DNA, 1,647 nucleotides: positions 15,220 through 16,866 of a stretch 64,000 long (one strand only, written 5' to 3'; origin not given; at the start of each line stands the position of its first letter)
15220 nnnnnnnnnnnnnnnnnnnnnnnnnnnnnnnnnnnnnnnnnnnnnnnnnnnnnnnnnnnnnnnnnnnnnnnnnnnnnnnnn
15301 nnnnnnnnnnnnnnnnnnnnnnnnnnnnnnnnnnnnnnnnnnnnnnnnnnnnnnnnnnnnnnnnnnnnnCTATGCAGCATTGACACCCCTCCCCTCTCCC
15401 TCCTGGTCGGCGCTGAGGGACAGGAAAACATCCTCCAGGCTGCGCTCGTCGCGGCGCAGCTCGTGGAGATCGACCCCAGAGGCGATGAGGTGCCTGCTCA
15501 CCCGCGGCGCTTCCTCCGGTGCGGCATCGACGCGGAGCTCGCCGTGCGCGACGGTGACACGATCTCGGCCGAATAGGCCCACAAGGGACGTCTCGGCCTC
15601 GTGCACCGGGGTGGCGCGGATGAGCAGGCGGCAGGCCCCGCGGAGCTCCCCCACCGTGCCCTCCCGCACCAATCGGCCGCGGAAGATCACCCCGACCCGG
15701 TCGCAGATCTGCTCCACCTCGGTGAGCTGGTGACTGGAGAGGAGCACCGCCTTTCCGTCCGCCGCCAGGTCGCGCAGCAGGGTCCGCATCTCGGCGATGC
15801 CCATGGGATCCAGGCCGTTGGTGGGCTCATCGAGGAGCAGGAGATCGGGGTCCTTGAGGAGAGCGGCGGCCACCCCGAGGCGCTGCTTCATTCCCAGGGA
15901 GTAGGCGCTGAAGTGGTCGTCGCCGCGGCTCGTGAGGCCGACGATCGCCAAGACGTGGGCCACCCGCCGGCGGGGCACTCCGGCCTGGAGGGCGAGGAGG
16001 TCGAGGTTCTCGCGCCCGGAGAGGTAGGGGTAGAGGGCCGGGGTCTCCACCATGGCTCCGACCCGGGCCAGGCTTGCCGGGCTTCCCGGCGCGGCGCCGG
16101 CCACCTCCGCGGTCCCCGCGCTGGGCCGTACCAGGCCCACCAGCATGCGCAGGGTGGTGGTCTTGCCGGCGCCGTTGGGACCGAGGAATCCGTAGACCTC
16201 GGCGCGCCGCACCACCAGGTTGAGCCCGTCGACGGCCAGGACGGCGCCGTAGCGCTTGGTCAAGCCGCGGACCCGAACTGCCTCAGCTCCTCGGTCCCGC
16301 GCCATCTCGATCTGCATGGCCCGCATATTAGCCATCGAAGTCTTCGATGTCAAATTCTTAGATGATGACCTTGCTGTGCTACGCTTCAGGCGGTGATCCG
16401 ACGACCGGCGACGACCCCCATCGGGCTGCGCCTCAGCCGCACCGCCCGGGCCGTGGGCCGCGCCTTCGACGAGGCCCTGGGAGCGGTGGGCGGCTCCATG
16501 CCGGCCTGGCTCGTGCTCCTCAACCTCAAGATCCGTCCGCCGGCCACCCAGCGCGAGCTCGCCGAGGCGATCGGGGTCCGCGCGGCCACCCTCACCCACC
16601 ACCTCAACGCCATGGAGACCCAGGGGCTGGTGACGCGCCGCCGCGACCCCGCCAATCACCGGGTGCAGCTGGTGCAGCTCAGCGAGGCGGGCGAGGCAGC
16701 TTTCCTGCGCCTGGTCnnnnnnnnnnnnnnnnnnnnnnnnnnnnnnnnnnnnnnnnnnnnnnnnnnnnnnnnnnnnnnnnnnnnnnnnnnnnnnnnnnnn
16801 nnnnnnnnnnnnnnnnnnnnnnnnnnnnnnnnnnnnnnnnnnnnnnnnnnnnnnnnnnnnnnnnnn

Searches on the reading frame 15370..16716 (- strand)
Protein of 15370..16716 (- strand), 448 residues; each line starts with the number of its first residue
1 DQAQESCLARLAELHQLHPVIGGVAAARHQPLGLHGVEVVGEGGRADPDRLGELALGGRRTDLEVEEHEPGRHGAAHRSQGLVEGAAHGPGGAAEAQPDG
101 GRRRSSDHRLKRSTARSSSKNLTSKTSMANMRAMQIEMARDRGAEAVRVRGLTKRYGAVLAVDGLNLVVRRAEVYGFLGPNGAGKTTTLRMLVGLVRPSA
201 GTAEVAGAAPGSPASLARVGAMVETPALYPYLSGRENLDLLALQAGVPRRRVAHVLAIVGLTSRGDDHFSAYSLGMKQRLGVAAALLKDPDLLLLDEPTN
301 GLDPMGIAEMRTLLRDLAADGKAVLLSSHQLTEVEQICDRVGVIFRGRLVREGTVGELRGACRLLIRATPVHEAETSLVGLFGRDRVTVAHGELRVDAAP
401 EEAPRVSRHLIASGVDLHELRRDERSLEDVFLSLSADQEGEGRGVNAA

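Call 13: search_protein_families(library=pfam, proteins=[window:15370-16716:-], max_evalue=0.01)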
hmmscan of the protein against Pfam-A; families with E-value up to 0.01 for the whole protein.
window:15370-16716:- (448 aa): 4 families
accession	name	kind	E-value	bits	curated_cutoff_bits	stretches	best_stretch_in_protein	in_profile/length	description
PF00005.33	ABC_tran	-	1e-25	91.4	25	1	163-300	2-137/137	ABC transporter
PF13304.12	AAA_21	-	5e-13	50.2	27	1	269-333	235-302/304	AAA domain, putative AbiEii toxin, Type IV TA system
PF13604.12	AAA_30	-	0.00028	21.1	27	1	171-332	17-129/191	AAA domain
PF13732.12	DrrA1-3_C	-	0.0087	17.2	27.4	0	375-433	21-79/81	ATP-binding protein DrrA1-3-like, C-terminal domain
